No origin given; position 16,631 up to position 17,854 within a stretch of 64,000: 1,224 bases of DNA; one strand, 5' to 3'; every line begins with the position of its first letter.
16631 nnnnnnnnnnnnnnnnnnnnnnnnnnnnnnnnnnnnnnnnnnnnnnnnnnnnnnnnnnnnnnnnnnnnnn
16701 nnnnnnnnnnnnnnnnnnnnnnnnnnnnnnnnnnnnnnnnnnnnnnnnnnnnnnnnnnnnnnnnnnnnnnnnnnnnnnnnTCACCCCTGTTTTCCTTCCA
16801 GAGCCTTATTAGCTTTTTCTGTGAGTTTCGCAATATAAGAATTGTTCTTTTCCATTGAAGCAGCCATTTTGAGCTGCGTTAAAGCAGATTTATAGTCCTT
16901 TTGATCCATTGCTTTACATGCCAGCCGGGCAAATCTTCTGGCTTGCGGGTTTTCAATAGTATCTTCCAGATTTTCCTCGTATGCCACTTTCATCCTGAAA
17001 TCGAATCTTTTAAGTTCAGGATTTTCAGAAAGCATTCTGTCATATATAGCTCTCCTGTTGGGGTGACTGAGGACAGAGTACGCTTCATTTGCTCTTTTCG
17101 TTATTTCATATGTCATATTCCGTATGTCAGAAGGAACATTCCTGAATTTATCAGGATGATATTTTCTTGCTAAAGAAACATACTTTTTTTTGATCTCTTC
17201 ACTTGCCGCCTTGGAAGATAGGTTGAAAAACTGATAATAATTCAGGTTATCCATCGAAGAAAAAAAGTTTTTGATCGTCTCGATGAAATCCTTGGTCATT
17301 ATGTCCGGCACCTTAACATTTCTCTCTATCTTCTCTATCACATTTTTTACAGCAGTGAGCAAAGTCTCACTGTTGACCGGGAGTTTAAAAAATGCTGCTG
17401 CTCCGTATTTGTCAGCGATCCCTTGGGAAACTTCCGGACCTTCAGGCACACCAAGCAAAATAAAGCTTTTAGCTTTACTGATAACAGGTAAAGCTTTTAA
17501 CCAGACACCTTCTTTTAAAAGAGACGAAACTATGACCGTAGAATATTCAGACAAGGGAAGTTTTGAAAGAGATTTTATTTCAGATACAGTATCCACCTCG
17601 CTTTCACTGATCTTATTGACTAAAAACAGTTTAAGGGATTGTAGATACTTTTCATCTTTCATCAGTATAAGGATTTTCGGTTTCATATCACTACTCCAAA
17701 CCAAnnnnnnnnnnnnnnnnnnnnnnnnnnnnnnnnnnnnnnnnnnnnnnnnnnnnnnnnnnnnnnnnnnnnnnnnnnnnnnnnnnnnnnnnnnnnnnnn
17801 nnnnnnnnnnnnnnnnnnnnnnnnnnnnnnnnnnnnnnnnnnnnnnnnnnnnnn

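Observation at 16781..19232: Lidless Hsp70 plus pseudo-receiver J-domain protein inserted into the conserved pyrH-frr-uppS-cdsA-dxr cluster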

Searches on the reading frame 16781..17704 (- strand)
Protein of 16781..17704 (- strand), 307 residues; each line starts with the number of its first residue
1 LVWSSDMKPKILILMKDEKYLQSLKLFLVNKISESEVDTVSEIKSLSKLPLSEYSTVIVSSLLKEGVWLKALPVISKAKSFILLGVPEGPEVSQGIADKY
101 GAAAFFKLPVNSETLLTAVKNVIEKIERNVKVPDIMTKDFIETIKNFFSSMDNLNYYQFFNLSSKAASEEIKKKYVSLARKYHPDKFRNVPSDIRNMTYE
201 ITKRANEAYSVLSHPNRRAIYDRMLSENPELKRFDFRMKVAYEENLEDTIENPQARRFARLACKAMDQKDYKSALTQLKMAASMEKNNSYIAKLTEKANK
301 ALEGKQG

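Call 3: search_protein_families(library=pfam, proteins=[window:16781-17704:-], max_evalue=0.1)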
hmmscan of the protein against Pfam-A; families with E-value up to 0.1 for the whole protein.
window:16781-17704:- (307 aa): 1 family
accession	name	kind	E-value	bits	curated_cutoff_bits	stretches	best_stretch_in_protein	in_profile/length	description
PF00226.36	DnaJ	-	9.4e-15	54.9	27.8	1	155-222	1-63/63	DnaJ domain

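Call 4: search_protein_families(library=ncbifam, proteins=[window:16781-17704:-], max_evalue=0.1)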
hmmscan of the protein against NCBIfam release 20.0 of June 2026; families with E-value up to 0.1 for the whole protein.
window:16781-17704:- (307 aa): 19 families
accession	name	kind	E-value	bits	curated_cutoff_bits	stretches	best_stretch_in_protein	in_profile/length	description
TIGR02349.1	DnaJ_bact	equivalog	9.7e-15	54.8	377.2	1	155-244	1-85/354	molecular chaperone DnaJ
NF010892.0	PRK14299.1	equivalog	1.2e-12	47.6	392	1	154-226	4-70/291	chaperone protein DnaJ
NF008035.0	PRK10767.1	subfamily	8.5e-12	44.8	338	1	151-228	1-73/374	molecular chaperone DnaJ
NF010885.0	PRK14292.1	equivalog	2.1e-11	43.4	585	1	154-226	2-68/371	chaperone protein DnaJ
NF050028.1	CldAdptActJ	equivalog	1.1e-10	41.9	150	1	154-221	2-69/93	cold adaptation protein ActJcold adaptation protein ActJ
TIGR03835.1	termin_org_DnaJ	equivalog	1.1e-10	40.5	512.25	1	155-223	3-65/871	terminal organelle assembly protein TopJ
NF037946.1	terminal_TopJ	equivalog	1.2e-10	40.6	300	1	155-223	6-68/810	terminal organelle assembly protein TopJ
NF010894.0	PRK14301.1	equivalog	2.2e-10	40.1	548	1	151-224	1-69/373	chaperone protein DnaJ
NF010874.0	PRK14281.1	equivalog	2.7e-09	36.6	619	1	155-224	4-68/397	chaperone protein DnaJ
NF010872.0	PRK14279.1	equivalog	3.1e-09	36.4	556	1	154-224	9-74/394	molecular chaperone DnaJ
NF003449.0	PRK05014.1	equivalog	9.3e-09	35.7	189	1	154-227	1-74/172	co-chaperone HscB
NF010871.0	PRK14278.1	equivalog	3.8e-08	32.6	502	1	155-222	4-65/378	molecular chaperone DnaJ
NF002935.0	PRK03578.1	equivalog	1.3e-07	32.3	198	1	154-269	6-130/176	Fe-S protein assembly co-chaperone HscB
NF007618.0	PRK10266.1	equivalog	1.9e-07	30.9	403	1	154-233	4-79/306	curved DNA-binding protein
NF001420.0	PRK00294.1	equivalog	2.3e-07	31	169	1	157-226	7-78/173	co-chaperone HscB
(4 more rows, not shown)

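Call 5: find_homologous_proteins(query=window:16781-17686:-)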
Query window:16781-17686:- (301 aa): 137 proteins with E <= 0.001 among 1572 candidates; the best 120 are listed.
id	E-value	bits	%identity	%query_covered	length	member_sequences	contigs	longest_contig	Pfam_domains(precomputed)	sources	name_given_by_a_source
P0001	1.7e-187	639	100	100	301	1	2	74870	PF00226.37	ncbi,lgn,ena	-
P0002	1.1e-141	489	74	100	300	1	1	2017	PF00226.37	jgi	jgi:DNA-binding response OmpR family regulator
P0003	2.4e-138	478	72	99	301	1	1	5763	PF00226.37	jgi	-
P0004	3.7e-137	474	72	100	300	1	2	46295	PF00226.37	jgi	jgi:DNA-binding response OmpR family regulator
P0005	6.2e-134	464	73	100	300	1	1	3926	PF00226.37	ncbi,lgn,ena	-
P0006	3.4e-126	438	67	99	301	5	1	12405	PF00226.37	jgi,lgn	jgi:hypothetical protein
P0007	3.3e-123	429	67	98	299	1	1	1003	PF00226.37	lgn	-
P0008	6.5e-123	428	64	98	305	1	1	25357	PF00226.37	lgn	-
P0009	7.1e-123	427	67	98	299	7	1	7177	PF00226.37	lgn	-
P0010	7.9e-123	427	66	100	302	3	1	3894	PF00226.37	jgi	-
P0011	8.4e-123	427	66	98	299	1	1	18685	PF00226.37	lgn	-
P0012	2.5e-122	426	65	98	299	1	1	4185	PF00226.37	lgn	-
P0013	8.8e-121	421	64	99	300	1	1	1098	PF00226.37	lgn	-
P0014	1.5e-120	420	65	100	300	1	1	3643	PF00226.37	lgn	-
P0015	1.6e-120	420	64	98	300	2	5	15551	PF00226.37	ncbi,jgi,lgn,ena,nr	ncbi:MAG TPA: DnaJ domain-containing protein [bacterium]|nr:DnaJ domain-containing protein [bacteriu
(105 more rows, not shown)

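Call 8: find_related_loci(query=A1, collection=genome_contigs, flank=6000)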
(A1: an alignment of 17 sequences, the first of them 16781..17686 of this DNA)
Query A1 (301 aa) in genome_contigs; peptide patterns used: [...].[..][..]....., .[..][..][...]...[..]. (x = any residue, [..] = any of these).
510 stretches matched a pattern; 354 encode a relative of the query (tblastn E <= 1e-3); the best 80 are kept; 79 distinct loci.
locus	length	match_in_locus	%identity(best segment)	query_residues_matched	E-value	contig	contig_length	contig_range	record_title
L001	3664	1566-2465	73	1-300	3e-144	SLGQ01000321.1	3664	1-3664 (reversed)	MAG: Candidatus Sumerlaeota bacterium isolate CSSed165cm_107 CSSed16-5cm-143437, whole genome shotgun sequence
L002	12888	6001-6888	67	1-296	2e-133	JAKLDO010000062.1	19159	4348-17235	MAG: bacterium isolate RA.bin111 RA.bin111_62, whole genome shotgun sequence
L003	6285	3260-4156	65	1-299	8e-133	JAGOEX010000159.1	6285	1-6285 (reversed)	Bacterium isolate Go_SlDig_bin_48 Go_SlDig_40596_length_6285_cov_9.734816, whole genome shotgun sequence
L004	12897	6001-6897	65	1-299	4e-132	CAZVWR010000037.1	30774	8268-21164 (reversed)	MAG TPA_asm: uncultured Spirochaetales bacterium isolate SRP220891_co1_470 genome assembly, contig: NODE_2822_length_307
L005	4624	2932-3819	64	1-296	1e-131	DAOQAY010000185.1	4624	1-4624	MAG TPA_asm: bacterium isolate AMR_MDS_1250 NODE_23851_length_4624_cov_6.337930, whole genome shotgun sequence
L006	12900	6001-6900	61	1-300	8e-124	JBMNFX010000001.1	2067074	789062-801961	MAG: bacterium isolate SBF912LR0HQ0191 contig_11953, whole genome shotgun sequence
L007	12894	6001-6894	60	1-298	7e-122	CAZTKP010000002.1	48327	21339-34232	MAG TPA_asm: uncultured Spirochaetales bacterium isolate binchicken_co42_486 genome assembly, contig: NODE_550_length_48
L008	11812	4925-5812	59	1-296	4e-118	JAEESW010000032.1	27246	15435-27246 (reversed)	MAG: bacterium isolate Tb.RUG.391 NODE_6747_length_27246_cov_1.361407, whole genome shotgun sequence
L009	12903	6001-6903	59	1-301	2e-117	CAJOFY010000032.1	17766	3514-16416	uncultured bacterium isolate Red_deer_3_mag_66 genome assembly, contig: scaffold_3536, whole genome shotgun sequence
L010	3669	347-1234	61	1-296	2e-119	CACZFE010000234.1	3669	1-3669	MAG: uncultured Spirochaetales bacterium isolate RUG12558 genome assembly, contig: RUG12558_asm_234, whole genome shotgu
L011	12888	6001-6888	60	1-296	4e-116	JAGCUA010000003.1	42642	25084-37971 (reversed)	Bacterium isolate RGIG10122 Yak_Rumen-4__c171248, whole genome shotgun sequence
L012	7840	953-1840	60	1-296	2e-115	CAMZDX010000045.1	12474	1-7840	MAG TPA_asm: uncultured bacterium isolate SRR10912534_bin.77_metaWRAP_v1.3_MAG genome assembly, contig: ERZ14210014.8673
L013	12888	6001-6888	60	1-296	4e-115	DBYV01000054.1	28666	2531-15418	MAG TPA_asm: bacterium UBP6_UBA1177 isolate UBA1177 UBA1177_contig_38808, whole genome shotgun sequence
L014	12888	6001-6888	60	1-296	2e-114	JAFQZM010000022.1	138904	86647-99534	Bacterium isolate RGIG2292 Goat_Duodenum-5__c264330, whole genome shotgun sequence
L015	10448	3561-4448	60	1-296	4e-114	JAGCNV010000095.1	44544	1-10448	Bacterium isolate RGIG9961 Yak_Reticulum-2__c1025144, whole genome shotgun sequence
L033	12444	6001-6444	30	144-285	1e-16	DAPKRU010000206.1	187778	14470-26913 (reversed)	MAG TPA_asm: Polyangiaceae bacterium LLY-WYZ-15_(1-7) isolate LLY-WYZ-15_3 k141_583421, whole genome shotgun sequence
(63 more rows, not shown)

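Call 16: predict_structure(alignment_id=A2)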
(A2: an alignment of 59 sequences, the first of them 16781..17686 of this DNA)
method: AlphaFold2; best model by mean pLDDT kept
length: 301 residues; sequences in the alignment: 59
mean_pLDDT: 88.5   pTM: 0.52
mean pLDDT of the five models: 88.5, 88.3, 87.3, 86.2, 85.3
residues with pLDDT >= 90: 178; 70-90: 104; 50-70: 14; < 50: 5
segments of 3 or more residues with pLDDT < 50: 124-127
pLDDT, mean of each block of 10 residues (from residue 1): 91 93 90 92 89 94 91 93 88 90 86 83 53 82 96 94 94 88 84 96 93 91 91 72 88 95 95 94 91 83 37
secondary structure, 60 per line:
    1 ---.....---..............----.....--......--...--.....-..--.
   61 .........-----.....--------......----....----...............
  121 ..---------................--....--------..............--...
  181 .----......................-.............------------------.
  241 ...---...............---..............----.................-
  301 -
elements in order: E4-8 H12-25 E30-34 H37-42 E50-54 H62-69 E75-79 H88-93 E98-101 H106-122 H132-147 H150-153 H162-175 H178-181 H186-207 H209-221 H240-243 H247-261 H265-278 H283-299

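Call 18: fold_search(model_id=the predicted structure, library=pdb)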
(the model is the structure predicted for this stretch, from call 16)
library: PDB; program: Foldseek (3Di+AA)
matches with E <= 10: 1569; with E <= 0.001: 173
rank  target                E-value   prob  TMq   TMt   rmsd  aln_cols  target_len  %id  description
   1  7pvk_A                2.0e-06  1.00  0.37  0.25   8.6       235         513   16  X-ray structure of dimeric PorX (T272A mutant), in complex with pGpG. (released 2022-12-14)
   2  8ted_B                2.4e-06  1.00  0.38  0.25  16.1       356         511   13  PorX primitive orthorhombic crystal form (released 2024-04-17)
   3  1yio                  4.8e-06  1.00  0.36  0.53  13.5       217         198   13  Crystallographic structure of response regulator StyR from Pseudomonas fluorescens (released 2005-09-27)
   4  5hm6_A                7.0e-06  1.00  0.35  0.82   2.6       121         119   17  N-terminal domain of BfmR from Acinetobacter baumannii (released 2017-01-18)
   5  8p6f_B                7.3e-06  1.00  0.37  0.24  11.5       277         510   16  Crystal structure of PorX-Fj (released 2024-04-03)
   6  8tef_A                7.8e-06  1.00  0.36  0.24   7.3       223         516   16  PorX primitive monoclinic crystal form (released 2024-04-17)
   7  8ted_A                1.0e-05  1.00  0.37  0.24  11.6       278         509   15  PorX primitive orthorhombic crystal form (released 2024-04-17)
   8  7pva_B                1.1e-05  1.00  0.35  0.23   8.0       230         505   16  1.9 Angstrom crystal structure of dimeric PorX, co-crystallized in the presence of zinc (released 2022-12-14)
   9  8tef_D                1.1e-05  1.00  0.36  0.24   7.4       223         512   16  PorX primitive monoclinic crystal form (released 2024-04-17)
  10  3cfy                  1.2e-05  1.00  0.36  0.79   2.2       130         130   16  Crystal structure of signal receiver domain of putative Luxo repressor protein from Vibrio parahaemolyticus (released 2008-03-18)
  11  8p6f_A                1.2e-05  1.00  0.41  0.27   6.4       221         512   15  Crystal structure of PorX-Fj (released 2024-04-03)
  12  5e3j_A                1.3e-05  1.00  0.35  0.82   2.6       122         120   17  The response regulator RstA is a potential drug target for Acinetobacter baumannii (released 2016-05-04)
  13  7pv7_A                1.4e-05  1.00  0.37  0.24  10.4       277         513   16  Crystal structure of dimeric Porphyromonas gingivalis PorX, a type 9 secretion system response regulator. (released 2022-12-14)
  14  8tff_A                1.6e-05  1.00  0.38  0.25  11.4       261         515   14  PorX with BeF3 phosphate analog (released 2024-04-17)
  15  6br7_A                1.9e-05  1.00  0.35  0.82   2.6       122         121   19  Beryllium fluorinated receiver domain of BfmR from Acinetobacter baumannii (released 2018-02-21)
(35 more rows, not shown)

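Call 30: search_protein_families(library=pfam, proteins=[L013:1787-2869:+, L013:2875-3309:-, L013:3311-3874:-, L013:3867-4268:-, L013:7739-8365:+, L013:8365-9276:+, L013:9692-11821:+, L033:6625-8451:+, L033:5998-6489:+, L033:3203-6001:+], max_evalue=0.01)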
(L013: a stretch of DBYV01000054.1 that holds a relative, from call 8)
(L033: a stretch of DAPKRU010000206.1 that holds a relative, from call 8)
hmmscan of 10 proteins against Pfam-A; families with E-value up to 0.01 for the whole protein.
L013:1787-2869:+ (360 aa): 2 families
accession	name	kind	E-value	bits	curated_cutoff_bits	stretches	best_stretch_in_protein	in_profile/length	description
PF22585.3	Sialidase-like_CBM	-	0.0039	17.6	27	1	288-326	87-125/156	Sialidase-like, CBM domain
PF20187.3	DUF6550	-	0.0043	17.7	27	1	7-110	23-131/190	Family of unknown function (DUF6550)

L013:2875-3309:- (144 aa): 2 families
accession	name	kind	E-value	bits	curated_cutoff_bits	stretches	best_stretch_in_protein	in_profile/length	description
PF21982.2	RecX_HTH1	-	9.4e-08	32.4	26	1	10-46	4-40/40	RecX, first three-helix domain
PF24210.1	T4_RIIA1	-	0.0011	19.1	27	1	4-48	22-64/67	RIIA.1-like protein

L013:3311-3874:- (187 aa): 2 families
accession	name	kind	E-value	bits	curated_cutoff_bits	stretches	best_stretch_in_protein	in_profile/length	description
PF01966.28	HD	-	8.5e-10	39.4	22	1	20-98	2-92/116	HD domain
PF08668.18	HDOD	-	0.0014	18.6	22.9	1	16-86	92-162/196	HDOD domain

L013:3867-4268:- (133 aa): 6 families
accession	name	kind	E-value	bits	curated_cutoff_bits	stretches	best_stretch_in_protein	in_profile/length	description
PF23477.1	zf_Tbcl_2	-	6.7e-11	42.1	27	1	10-43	3-36/37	Probable treble clef zinc finger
PF22586.1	ANCHR-like_BBOX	-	0.00021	21.7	27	0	34-48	19-33/39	ANCHR-like B-box zinc-binding domain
PF24445.1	DUF7564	-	0.0013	19.6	32.2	0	9-47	2-37/76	Family of unknown function (DUF7564)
PF16366.10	CEBP_ZZ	-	0.0018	18.9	29.8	0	13-49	12-49/58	Cytoplasmic polyadenylation element-binding protein ZZ domain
PF12647.12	RNHCP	-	0.0056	17.1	24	0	12-50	3-40/90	RNHCP domain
PF01599.25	Ribosomal_S27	-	0.0065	16.8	22.3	0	4-39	10-41/44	Ribosomal protein S27a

L013:7739-8365:+ (208 aa): 1 family
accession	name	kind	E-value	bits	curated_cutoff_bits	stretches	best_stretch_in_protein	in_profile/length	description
PF02381.23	MraZ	-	6.4e-17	61.7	23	2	131-193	4-67/72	MraZ protein, putative antitoxin-like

L013:8365-9276:+ (303 aa): 2 families
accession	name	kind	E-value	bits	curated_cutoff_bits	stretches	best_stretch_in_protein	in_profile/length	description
PF01795.25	Methyltransf_5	-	1.2e-79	268.5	27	1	3-302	2-308/309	MraW methylase family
PF13649.12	Methyltransf_25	-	0.0029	18.7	27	0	26-81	3-59/97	Methyltransferase domain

L013:9692-11821:+ (709 aa): 4 families
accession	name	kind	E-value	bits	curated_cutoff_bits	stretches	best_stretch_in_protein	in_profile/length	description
PF00905.27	Transpeptidase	-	3.4e-70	237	22.1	1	286-593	1-298/299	Penicillin binding protein transpeptidase domain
PF03717.20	PBP_dimer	-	9e-16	59.2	24.4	1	51-225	2-162/180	Penicillin-binding Protein dimerisation domain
PF03793.24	PASTA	-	4.5e-08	33.4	23.2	1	643-701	1-63/64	PASTA domain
PF21922.1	PBP_dimer_2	-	0.0014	19.3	27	0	178-226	22-62/83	Penicillin binding protein A dimerisation domain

L033:6625-8451:+ (608 aa): 3 families
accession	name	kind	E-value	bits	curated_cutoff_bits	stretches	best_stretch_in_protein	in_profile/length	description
PF00069.31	Pkinase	-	5.8e-37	127.9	31.7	1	102-373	1-261/263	Protein kinase domain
PF07714.23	PK_Tyr_Ser-Thr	-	4e-29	102.1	23.1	1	107-364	6-249/258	Protein tyrosine and serine/threonine kinase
PF01636.29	APH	-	0.0053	17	23.2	1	216-263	146-197/239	Phosphotransferase enzyme family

L033:5998-6489:+ (163 aa): 1 family
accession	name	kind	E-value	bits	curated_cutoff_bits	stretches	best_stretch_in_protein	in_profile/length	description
PF00226.36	DnaJ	-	2.2e-16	60.1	27.8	1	7-74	1-63/63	DnaJ domain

L033:3203-6001:+ (932 aa): 2 families
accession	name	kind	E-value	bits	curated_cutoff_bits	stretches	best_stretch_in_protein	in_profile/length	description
PF00012.26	HSP70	-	2.1e-163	545.2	20.6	2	62-440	1-378/599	Hsp70 protein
PF06723.19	MreB_Mbl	-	2.7e-10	40.1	27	1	176-280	76-180/327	MreB/Mbl protein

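Call 52: search_protein_families(library=padloc, proteins=[window:16781-17686:-], max_evalue=0.01)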
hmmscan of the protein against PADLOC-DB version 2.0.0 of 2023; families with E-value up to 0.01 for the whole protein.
window:16781-17686:- (301 aa): 0 families

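Call 53: search_protein_families(library=pfam, alignment_id=A2, max_evalue=1)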
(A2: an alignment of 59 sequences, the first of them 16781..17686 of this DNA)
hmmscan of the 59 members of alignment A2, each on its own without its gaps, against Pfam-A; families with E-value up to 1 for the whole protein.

A. member 1, window:16781-17686:- (301 aa): 2 families
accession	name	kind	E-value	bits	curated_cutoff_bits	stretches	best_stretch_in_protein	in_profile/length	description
PF00226.36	DnaJ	-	9e-15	55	27.8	1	149-216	1-63/63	DnaJ domain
PF00237.24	Ribosomal_L22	-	0.33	11.6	28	0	253-297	13-55/104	Ribosomal protein L22p/L17e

B. families by the number of members that match (of 59 scanned): 41 families (the first 25 are shown)
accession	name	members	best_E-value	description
PF00226.36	DnaJ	59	3e-16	DnaJ domain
PF21194.3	TadZ-like_ARD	17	0.018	TadZ-like, receiver domain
PF15397.11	DUF4618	8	0.0019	Domain of unknown function (DUF4618)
PF00237.24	Ribosomal_L22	8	0.034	Ribosomal protein L22p/L17e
PF12543.13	DUF3738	5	0.016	Protein of unknown function (DUF3738)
PF00660.22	SRP1_TIP1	5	0.02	Seripauperin and TIP1 family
PF18097.6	Vta1_C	3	0.027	Vta1 C-terminal domain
PF22161.1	Mre11_C_bact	3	0.032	Mre11 C-terminal domain, bacteria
PF10075.15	CSN8_PSD8_EIF3K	2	0.0079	CSN8/PSMD8/EIF3K family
PF24564.1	DUF7605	2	0.012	Domain of unknown function (DUF7605)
PF00817.25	IMS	2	0.017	impB/mucB/samB family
PF14559.12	TPR_19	2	0.044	Tetratricopeptide repeat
PF24881.1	DUF7739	2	0.059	Domain of unknown function (DUF7739)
PF06162.17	PgaPase_1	2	0.12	Putative pyroglutamyl peptidase PgaPase_1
PF20669.3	Exo70_N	2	0.19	Exocyst complex component Exo70 N-terminal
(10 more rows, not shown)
